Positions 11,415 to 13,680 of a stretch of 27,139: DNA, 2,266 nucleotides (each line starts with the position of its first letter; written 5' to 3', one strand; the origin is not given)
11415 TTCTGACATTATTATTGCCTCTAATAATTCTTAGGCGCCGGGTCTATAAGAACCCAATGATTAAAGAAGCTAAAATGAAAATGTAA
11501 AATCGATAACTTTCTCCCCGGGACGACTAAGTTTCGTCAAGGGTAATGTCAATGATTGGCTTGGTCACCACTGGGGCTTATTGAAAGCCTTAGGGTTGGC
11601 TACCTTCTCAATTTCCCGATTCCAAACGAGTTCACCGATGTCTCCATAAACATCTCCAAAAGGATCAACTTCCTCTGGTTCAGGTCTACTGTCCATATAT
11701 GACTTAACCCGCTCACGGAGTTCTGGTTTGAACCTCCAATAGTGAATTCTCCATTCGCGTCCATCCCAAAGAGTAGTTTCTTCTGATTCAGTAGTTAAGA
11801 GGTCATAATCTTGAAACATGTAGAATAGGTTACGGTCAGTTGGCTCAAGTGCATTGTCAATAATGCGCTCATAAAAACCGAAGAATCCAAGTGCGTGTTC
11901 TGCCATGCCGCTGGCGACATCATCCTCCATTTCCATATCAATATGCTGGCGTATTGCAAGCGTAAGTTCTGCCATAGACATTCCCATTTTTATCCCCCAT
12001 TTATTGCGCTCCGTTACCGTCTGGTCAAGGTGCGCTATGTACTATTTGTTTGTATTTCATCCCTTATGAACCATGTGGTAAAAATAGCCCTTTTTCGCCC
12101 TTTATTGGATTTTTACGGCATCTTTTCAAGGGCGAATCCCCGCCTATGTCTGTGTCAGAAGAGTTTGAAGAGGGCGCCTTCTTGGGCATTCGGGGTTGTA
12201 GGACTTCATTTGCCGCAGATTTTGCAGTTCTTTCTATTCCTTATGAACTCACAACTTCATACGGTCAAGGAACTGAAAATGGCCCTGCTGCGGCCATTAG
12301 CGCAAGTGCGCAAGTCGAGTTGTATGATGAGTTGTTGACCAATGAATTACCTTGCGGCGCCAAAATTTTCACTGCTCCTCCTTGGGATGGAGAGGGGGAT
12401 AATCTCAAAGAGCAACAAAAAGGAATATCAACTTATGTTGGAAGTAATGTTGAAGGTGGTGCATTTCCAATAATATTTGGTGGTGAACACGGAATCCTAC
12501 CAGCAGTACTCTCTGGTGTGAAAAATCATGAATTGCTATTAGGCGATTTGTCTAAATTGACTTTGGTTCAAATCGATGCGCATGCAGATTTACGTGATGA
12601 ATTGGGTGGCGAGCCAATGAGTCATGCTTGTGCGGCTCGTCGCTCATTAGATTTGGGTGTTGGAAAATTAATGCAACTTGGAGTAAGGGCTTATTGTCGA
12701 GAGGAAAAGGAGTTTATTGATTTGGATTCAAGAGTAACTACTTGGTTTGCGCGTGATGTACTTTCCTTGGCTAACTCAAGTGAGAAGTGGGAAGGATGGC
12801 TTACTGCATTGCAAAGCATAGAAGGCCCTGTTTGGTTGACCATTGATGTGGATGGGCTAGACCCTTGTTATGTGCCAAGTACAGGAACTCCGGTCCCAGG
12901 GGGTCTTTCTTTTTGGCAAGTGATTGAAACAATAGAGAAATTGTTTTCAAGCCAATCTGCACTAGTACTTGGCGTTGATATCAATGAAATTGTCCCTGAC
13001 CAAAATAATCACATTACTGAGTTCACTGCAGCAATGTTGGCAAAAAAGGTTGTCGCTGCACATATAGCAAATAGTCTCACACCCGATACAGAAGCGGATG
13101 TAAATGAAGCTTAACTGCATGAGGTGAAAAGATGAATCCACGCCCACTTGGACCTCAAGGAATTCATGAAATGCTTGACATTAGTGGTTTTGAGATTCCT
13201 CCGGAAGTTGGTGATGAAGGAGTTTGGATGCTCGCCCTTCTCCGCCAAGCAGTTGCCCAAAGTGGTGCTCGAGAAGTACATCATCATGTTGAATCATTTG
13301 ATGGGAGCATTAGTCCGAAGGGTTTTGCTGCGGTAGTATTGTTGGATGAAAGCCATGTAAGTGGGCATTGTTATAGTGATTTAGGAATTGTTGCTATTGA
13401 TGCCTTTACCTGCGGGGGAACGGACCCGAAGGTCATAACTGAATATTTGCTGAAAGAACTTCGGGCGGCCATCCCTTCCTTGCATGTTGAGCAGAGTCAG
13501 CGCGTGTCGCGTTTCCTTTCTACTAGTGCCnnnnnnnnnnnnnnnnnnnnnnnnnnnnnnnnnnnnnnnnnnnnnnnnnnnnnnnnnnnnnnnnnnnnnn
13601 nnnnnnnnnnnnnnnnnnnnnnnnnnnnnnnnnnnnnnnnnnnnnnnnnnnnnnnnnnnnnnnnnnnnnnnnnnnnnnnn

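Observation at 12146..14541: Agmatinase followed by a pyruvoyl-decarboxylase::deoxyhypusine-synthase-like fusion whose DHS module seems to lack the catalytic lysine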

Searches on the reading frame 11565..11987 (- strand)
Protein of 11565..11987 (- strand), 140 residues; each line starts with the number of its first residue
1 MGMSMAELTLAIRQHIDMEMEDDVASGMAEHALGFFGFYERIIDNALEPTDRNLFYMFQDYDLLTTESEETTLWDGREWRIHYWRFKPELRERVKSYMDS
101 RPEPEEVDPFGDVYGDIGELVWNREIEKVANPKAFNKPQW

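Call 3: search_protein_families(library=pfam, proteins=[window:11565-11987:-], max_evalue=0.01)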
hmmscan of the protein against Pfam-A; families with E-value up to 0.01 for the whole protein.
window:11565-11987:- (140 aa): 1 family
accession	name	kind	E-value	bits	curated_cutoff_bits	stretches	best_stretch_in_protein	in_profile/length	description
PF19479.4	DUF6015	-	1.1e-75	253.1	27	1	1-140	1-139/140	Family of unknown function (DUF6015)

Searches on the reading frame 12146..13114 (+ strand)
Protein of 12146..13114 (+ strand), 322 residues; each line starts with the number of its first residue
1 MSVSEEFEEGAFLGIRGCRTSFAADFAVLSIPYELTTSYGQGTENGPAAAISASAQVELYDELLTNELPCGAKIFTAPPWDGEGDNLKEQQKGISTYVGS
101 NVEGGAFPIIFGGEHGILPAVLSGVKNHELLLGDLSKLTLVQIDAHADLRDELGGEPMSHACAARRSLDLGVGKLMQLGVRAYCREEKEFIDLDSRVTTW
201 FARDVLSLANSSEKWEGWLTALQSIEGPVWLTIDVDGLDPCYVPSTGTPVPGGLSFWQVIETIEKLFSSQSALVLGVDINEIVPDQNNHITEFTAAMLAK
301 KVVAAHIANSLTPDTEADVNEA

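Call 3: search_protein_families(library=pfam, proteins=[window:12146-13114:+], max_evalue=0.01)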
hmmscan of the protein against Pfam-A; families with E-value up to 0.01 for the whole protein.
window:12146-13114:+ (322 aa): 1 family
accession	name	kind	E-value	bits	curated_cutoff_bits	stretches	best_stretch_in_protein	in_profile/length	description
PF00491.26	Arginase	-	4.4e-49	167.9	22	1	24-302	1-277/280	Arginase family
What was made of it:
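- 12146..13114 (+): speB-like ureohydrolase (322 aa). It is annotatable as agmatinase. I infer it is the G44G ('diagmatine') ureohydrolase that completes homospermidine synthesis. Pfam Arginase 4.4e-49 (call 3).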

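Call 4: search_protein_families(library=ncbifam, proteins=[window:12146-13114:+], max_evalue=0.01)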
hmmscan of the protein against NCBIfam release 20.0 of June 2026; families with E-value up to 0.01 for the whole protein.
window:12146-13114:+ (322 aa): 4 families
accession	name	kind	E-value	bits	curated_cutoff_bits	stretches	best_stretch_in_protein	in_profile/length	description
TIGR01230.1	agmatinase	equivalog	1.8e-54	185.2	174.3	1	23-304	12-274/275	agmatinase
NF002564.0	PRK02190.1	subfamily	6.8e-27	94.4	302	1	11-308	20-303/307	agmatinase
TIGR01229.1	rocF_arginase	equivalog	7.3e-19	68.2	227.6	1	88-297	66-287/300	arginase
TIGR01227.1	hutG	equivalog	6.2e-16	58.5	229.15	1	82-300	88-300/307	formimidoylglutamase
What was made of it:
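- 12146..13114 (+): TIGR01230 agmatinase 185.2 bits against a cut-off of 174.3 (call 4).
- On Agmatinase / G44G ureohydrolase (SpeB, 'DUH'): TIGR01230 above cut-off (call 4).
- Closest known: Canonical deoxyhypusine synthase. Different: DHS equivalog cut-offs are not reached (call 4).
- Checked: The arginase-fold gene 12146..13114 scores above the TIGR01230 agmatinase cut-off (185.2 against 174.3, call 4).
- The score is below the AdoMetDC equivalog cut-off (call 4).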

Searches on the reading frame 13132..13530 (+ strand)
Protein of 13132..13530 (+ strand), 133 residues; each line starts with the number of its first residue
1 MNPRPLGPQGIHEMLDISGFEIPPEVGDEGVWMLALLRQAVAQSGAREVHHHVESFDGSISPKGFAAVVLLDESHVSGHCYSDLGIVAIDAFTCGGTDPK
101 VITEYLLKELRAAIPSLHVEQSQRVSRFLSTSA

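Call 55: find_homologous_proteins(query=window:13132-13530:+, max_evalue=0.00001)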
Query window:13132-13530:+ (133 aa): 280 proteins with E <= 0.00001 among 296 candidates; the best 120 are listed.
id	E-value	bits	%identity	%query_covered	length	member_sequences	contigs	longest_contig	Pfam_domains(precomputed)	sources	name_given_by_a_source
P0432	1.2e-37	147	58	93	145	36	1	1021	PF02675.22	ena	-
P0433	1.0e-36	144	57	93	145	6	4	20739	PF02675.22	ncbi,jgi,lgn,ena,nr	ncbi:MAG TPA: hypothetical protein D7H94_00055 [Candidatus Poseidoniales archaeon]|nr:MAG TPA: hypot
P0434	2.3e-36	142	58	93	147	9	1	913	PF02675.22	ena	-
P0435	2.6e-36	142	58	97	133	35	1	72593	PF02675.22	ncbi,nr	ncbi:MAG: S-adenosylmethionine decarboxylase [Candidatus Poseidoniaceae archaeon]|nr:S-adenosylmethi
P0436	5.6e-36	141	58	95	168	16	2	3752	PF02675.22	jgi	jgi:S-adenosylmethionine decarboxylase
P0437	8.5e-36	141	56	93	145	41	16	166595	PF02675.22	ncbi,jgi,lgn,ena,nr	ncbi:MAG TPA: hypothetical protein D7H85_05000 [Candidatus Poseidoniales archaeon]|nr:MAG TPA: hypot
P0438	1.2e-35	140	57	92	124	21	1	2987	PF02675.22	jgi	jgi:S-adenosylmethionine decarboxylase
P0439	1.2e-35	140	55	94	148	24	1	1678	PF02675.22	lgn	-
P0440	1.6e-35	140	56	97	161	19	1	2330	PF02675.22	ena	-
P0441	1.9e-35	140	56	97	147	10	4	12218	PF02675.22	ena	-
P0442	2.0e-35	139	56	89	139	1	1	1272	PF02675.22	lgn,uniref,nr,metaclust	uniref:S-adenosylmethionine decarboxylase n=1 Tax=uncultured marine group II/III euryarchaeote KM3_9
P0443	3.3e-35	139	55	92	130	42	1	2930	PF02675.22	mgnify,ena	mgnify:FL=1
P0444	4.5e-35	138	53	92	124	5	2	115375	PF02675.22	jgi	-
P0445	4.7e-35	138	59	93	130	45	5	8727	PF02675.22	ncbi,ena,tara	tara:strand:+ start:896 stop:1288 length:393 start_codon:yes stop_codon:yes gene_type:complete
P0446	6.5e-35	138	61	91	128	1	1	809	PF02675.22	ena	-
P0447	8.0e-35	137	56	91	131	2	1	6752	PF02675.22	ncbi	-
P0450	1.6e-34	136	59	95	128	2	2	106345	PF02675.22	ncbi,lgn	-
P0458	6.1e-34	135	51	94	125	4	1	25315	PF02675.22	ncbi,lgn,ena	-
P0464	1.4e-33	133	55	93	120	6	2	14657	PF02675.22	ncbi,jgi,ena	-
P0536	3.2e-30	123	54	94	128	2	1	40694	PF02675.22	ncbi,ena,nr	ncbi:MAG: S-adenosylmethionine decarboxylase proenzyme [Candidatus Poseidoniaceae archaeon]|nr:MAG: 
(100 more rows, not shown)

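Call 57: list_cluster_members(proteins=[P0433, P0437, P0442, P0435, P0445, P0447, P0450, P0458, P0464, P0536])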
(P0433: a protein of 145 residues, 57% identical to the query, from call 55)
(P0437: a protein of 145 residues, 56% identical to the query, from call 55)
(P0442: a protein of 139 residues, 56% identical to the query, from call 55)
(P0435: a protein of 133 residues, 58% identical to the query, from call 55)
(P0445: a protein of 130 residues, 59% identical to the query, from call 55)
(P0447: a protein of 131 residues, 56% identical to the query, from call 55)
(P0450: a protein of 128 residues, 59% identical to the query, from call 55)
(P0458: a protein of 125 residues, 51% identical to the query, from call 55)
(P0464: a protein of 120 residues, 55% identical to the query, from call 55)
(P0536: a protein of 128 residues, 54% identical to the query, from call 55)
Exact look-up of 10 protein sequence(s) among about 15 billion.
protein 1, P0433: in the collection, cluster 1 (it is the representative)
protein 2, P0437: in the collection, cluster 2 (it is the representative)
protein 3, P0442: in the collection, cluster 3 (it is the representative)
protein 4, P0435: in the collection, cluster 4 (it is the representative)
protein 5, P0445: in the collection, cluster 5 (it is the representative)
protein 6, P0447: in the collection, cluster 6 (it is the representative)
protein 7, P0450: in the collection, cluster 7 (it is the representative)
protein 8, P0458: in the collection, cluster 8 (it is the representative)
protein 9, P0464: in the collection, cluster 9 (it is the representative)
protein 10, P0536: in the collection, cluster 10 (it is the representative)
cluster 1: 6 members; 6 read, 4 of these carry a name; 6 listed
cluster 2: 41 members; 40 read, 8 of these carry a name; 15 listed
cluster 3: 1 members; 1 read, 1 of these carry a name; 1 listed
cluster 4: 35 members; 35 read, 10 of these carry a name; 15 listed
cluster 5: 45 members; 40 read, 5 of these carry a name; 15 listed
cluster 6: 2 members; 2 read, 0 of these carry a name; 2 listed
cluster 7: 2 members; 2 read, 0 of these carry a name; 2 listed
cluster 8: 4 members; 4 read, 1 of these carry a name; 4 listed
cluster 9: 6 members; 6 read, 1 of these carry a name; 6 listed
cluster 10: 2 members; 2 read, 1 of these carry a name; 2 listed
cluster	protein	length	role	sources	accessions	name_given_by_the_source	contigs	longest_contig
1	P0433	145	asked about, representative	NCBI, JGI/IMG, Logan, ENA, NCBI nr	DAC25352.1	MAG TPA: hypothetical protein D7H94_00055 [Candidatus Poseidoniales archaeon]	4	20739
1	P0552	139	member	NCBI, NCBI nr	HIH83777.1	MAG TPA: hypothetical protein HA345_00055 [Candidatus Thalassarchaeaceae archaeon] | hypothetical protein [Candidatus Thalassarchaeaceae archaeon]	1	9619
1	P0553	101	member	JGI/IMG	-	S-adenosylmethionine decarboxylase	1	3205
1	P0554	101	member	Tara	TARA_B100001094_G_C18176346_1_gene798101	strand:- start:302 stop:607 length:306 start_codon:yes stop_codon:yes gene_type:complete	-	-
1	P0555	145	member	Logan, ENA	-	-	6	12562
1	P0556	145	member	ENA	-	-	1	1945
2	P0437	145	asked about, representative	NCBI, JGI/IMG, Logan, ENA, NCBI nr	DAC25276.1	MAG TPA: hypothetical protein D7H85_05000 [Candidatus Poseidoniales archaeon]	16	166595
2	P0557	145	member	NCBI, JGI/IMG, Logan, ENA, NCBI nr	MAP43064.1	MAG: hypothetical protein CL981_05005 [Euryarchaeota archaeon] | hypothetical protein [Euryarchaeota archaeon]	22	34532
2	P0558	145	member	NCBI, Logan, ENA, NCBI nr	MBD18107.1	MAG: hypothetical protein CMB13_00470 [Euryarchaeota archaeon] | hypothetical protein [Euryarchaeota archaeon]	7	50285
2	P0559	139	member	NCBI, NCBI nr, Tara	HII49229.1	MAG TPA: hypothetical protein HA330_05010 [Candidatus Thalassarchaeaceae archaeon] | hypothetical protein [Candidatus Thalassarchaeaceae archaeon] | strand:- start:1802 stop:2221 length:420 start_codon:yes stop_codon:yes gene_type:complete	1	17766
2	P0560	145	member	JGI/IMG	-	S-adenosylmethionine decarboxylase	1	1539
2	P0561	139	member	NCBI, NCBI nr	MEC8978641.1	MAG: S-adenosylmethionine decarboxylase [Candidatus Thermoplasmatota archaeon] | S-adenosylmethionine decarboxylase [Candidatus Thermoplasmatota archaeon]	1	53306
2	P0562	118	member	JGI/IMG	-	S-adenosylmethionine decarboxylase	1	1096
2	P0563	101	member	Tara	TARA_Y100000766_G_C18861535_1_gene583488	strand:- start:746 stop:1051 length:306 start_codon:yes stop_codon:yes gene_type:complete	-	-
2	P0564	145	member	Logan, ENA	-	-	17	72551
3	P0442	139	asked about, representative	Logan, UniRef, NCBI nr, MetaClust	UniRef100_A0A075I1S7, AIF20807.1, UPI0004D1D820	S-adenosylmethionine decarboxylase n=1 Tax=uncultured marine group II/III euryarchaeote ... | S-adenosylmethionine decarboxylase [uncultured marine group II/III euryarchaeote ... | status=active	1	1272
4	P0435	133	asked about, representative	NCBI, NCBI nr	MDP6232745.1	MAG: S-adenosylmethionine decarboxylase [Candidatus Poseidoniaceae archaeon] | S-adenosylmethionine decarboxylase [Candidatus Poseidoniaceae archaeon]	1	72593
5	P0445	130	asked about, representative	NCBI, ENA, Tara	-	strand:+ start:896 stop:1288 length:393 start_codon:yes stop_codon:yes gene_type:complete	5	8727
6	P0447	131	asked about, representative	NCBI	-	-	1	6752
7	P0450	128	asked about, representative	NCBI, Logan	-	-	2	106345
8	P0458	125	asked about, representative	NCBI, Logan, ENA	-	-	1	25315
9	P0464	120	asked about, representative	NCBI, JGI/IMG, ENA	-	-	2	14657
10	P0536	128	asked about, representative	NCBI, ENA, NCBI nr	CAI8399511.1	MAG: S-adenosylmethionine decarboxylase proenzyme [Candidatus Poseidoniaceae archaeon]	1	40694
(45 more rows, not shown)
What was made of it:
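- On SpeDA (AdoMetDC-fold pyruvoyl arginine decarboxylase): 55-58% identity to stand-alone Marine Group II homologs from the same data sets (AIF20807, DAC25352, DAC25276; calls 55, 57).
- The N-domain is 55-58% identical to stand-alone Marine Group II homologs (calls 55, 57). Public annotation of stand-alone homologs reads 'S-adenosylmethionine decarboxylase' (calls 55, 57).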
